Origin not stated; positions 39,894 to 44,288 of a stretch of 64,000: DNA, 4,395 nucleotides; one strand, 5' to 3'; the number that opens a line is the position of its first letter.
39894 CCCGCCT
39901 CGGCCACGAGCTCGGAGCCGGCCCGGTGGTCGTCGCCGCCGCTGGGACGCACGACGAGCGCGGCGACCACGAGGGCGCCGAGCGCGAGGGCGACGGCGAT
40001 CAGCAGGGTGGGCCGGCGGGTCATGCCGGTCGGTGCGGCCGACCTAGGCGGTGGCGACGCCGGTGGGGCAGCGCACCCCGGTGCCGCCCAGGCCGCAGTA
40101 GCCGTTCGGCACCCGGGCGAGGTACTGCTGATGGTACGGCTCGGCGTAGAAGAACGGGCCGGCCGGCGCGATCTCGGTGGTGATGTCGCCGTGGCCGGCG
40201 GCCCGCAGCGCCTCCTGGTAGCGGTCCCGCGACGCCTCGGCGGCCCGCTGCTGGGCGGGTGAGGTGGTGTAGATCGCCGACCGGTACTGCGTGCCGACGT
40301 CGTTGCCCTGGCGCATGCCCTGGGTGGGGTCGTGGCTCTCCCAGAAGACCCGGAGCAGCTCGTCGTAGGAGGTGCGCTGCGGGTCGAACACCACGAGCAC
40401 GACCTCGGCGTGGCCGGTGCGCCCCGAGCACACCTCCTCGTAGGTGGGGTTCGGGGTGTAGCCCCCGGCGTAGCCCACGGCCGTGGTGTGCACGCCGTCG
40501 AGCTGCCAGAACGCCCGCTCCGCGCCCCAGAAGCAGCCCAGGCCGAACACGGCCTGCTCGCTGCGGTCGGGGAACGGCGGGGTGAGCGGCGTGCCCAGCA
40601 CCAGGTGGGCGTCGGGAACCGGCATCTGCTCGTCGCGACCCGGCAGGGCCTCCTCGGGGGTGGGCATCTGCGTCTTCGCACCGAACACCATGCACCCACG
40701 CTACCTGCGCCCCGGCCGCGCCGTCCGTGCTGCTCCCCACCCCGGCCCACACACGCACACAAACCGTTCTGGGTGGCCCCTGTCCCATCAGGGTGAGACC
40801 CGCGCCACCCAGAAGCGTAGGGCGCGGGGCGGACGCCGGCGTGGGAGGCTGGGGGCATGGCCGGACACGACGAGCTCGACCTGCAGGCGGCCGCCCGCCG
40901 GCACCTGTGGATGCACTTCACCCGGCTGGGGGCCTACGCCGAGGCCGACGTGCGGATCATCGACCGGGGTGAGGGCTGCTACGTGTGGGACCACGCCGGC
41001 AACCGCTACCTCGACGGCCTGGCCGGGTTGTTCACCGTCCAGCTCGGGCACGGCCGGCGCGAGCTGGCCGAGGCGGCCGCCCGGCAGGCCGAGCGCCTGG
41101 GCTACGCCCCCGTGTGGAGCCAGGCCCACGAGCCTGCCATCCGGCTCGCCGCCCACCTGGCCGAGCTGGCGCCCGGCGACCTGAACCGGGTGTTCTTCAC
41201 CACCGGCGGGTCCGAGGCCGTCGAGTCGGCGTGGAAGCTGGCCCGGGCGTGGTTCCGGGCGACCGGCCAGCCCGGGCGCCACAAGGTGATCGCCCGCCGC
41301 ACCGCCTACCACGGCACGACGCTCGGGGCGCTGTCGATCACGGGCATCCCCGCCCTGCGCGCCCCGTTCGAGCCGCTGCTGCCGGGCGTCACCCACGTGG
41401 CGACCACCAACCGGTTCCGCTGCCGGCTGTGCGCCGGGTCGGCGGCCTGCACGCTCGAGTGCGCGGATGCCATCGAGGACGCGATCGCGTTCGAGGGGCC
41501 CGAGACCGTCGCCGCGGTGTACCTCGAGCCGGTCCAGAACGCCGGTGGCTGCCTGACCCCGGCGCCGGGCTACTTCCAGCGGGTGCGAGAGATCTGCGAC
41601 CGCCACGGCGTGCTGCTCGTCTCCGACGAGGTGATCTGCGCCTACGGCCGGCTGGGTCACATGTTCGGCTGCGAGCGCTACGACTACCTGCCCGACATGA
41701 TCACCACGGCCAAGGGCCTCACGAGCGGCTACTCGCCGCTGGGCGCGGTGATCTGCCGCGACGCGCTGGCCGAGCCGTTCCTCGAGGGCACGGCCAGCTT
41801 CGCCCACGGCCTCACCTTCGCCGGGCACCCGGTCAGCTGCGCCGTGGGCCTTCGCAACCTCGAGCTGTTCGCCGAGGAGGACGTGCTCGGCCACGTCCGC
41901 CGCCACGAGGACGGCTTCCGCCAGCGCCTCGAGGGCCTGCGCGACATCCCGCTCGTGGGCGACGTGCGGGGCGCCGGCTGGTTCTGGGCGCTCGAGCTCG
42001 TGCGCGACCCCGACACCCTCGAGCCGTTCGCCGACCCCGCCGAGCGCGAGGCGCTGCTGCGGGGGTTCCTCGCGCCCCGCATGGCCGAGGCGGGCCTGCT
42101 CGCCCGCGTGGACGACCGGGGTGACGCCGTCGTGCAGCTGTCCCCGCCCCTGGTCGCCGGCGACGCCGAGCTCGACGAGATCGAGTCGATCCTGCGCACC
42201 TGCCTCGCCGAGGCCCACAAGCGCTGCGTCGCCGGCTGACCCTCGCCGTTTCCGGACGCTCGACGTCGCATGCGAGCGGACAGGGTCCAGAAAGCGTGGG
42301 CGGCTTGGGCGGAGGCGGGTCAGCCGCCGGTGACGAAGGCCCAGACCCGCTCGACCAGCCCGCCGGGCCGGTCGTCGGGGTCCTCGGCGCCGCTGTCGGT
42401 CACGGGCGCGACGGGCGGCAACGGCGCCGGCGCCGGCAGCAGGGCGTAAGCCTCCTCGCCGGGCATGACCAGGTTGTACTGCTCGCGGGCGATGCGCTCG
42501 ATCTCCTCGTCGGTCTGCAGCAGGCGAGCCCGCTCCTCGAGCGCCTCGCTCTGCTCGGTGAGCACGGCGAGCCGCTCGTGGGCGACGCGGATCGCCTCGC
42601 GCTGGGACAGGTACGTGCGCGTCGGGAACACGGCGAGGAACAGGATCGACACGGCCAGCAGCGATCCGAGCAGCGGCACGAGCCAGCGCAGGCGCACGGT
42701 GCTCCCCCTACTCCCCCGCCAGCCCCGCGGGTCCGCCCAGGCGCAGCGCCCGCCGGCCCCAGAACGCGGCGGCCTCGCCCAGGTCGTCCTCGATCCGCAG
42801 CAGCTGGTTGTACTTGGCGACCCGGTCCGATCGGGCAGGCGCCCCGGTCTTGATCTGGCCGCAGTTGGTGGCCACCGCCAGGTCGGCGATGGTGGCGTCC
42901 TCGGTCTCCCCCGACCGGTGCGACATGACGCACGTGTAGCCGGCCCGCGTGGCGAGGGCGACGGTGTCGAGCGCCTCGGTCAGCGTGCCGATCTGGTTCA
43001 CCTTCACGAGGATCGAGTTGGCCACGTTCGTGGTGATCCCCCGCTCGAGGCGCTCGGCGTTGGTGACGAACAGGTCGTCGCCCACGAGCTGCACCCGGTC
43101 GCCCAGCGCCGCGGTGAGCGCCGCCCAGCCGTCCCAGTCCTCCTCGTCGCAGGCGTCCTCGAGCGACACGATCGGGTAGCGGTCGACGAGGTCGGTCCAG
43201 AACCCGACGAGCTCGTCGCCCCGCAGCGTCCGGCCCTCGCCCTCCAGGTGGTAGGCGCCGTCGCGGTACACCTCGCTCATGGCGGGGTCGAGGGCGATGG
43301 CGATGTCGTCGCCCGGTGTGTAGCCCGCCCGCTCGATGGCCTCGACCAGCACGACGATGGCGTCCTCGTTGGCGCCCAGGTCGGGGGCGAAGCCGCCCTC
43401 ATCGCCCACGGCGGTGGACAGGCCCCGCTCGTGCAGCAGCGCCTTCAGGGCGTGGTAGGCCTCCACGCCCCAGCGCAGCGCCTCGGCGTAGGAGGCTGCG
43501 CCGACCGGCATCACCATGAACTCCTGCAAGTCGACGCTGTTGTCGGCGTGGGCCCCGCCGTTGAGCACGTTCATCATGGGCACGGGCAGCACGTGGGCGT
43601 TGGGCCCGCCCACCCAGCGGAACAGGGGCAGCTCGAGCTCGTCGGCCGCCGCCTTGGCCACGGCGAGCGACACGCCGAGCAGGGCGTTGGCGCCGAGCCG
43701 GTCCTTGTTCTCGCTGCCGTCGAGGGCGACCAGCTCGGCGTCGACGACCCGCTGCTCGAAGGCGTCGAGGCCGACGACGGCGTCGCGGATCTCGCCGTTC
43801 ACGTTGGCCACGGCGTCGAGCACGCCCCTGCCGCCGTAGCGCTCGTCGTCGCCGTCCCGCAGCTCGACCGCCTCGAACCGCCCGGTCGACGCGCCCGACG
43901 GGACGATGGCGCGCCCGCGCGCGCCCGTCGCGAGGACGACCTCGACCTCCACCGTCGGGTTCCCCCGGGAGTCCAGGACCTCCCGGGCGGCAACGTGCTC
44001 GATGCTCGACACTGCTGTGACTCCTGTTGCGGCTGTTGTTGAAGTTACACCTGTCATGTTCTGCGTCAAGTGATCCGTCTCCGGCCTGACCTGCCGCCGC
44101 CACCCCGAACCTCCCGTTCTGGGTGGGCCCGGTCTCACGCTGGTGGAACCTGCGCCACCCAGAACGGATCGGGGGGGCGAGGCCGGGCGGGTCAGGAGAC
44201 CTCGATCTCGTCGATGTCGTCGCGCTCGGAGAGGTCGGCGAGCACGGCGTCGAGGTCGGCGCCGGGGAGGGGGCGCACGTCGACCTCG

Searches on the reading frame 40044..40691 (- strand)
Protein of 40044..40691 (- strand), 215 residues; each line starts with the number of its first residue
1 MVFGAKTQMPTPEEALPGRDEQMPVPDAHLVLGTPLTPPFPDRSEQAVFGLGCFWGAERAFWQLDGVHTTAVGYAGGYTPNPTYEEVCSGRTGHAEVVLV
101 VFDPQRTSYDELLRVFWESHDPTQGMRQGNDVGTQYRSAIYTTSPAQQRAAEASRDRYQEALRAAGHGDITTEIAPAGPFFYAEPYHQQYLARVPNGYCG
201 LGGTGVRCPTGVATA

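Call 62: search_protein_families(library=pfam, proteins=[window:40044-40691:-], max_evalue=0.001)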
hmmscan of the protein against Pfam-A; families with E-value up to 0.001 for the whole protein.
window:40044-40691:- (215 aa): 1 family
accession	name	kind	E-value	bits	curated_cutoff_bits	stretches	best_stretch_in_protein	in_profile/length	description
PF01625.27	PMSR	-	1.7e-63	213.9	23.7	1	46-199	1-152/153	Peptide methionine sulfoxide reductase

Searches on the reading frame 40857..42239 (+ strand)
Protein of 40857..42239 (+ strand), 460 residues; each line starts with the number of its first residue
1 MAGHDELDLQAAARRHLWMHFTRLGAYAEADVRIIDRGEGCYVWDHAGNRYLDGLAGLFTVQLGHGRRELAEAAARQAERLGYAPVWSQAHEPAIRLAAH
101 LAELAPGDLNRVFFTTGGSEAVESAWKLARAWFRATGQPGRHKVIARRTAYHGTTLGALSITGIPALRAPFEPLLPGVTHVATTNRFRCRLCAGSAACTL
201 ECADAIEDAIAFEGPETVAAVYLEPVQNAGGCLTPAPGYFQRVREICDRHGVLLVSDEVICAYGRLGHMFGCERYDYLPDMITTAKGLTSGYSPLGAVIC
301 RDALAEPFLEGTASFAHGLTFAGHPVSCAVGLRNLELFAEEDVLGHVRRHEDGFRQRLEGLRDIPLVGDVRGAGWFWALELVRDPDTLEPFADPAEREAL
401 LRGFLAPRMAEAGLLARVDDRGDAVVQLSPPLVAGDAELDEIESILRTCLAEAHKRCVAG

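Call 62: search_protein_families(library=pfam, proteins=[window:40857-42239:+], max_evalue=0.001)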
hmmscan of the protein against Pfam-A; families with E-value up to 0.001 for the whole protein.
window:40857-42239:+ (460 aa): 1 family
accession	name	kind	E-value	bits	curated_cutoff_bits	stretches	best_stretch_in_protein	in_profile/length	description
PF00202.27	Aminotran_3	-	3.2e-89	299.9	30.5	1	33-450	11-403/403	Aminotransferase class-III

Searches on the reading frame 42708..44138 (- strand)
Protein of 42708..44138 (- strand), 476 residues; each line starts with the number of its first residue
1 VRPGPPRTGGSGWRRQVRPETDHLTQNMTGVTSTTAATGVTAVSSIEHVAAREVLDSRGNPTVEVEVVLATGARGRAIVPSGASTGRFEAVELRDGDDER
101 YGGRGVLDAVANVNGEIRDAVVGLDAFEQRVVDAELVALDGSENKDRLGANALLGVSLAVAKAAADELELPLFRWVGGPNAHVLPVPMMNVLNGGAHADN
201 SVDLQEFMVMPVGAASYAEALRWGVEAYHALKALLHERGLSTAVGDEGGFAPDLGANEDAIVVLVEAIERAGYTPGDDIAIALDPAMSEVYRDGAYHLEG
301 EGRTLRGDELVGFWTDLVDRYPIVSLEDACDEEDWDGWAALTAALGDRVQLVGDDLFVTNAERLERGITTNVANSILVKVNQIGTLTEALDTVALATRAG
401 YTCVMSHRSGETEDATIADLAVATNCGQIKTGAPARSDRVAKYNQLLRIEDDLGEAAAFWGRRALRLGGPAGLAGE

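Call 62: search_protein_families(library=pfam, proteins=[window:42708-44138:-], max_evalue=0.001)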
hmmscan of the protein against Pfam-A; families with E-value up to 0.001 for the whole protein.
window:42708-44138:- (476 aa): 3 families
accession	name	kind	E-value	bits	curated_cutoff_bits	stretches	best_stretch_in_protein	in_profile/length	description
PF00113.28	Enolase_C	-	4.7e-125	417.2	21.5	1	182-464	2-292/296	Enolase, C-terminal TIM barrel domain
PF03952.21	Enolase_N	-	5.2e-55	185.6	35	1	46-175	1-130/131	Enolase, N-terminal domain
PF13378.12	MR_MLE_C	-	4.7e-06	26.9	29.4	1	319-425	68-172/219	Enolase C-terminal domain-like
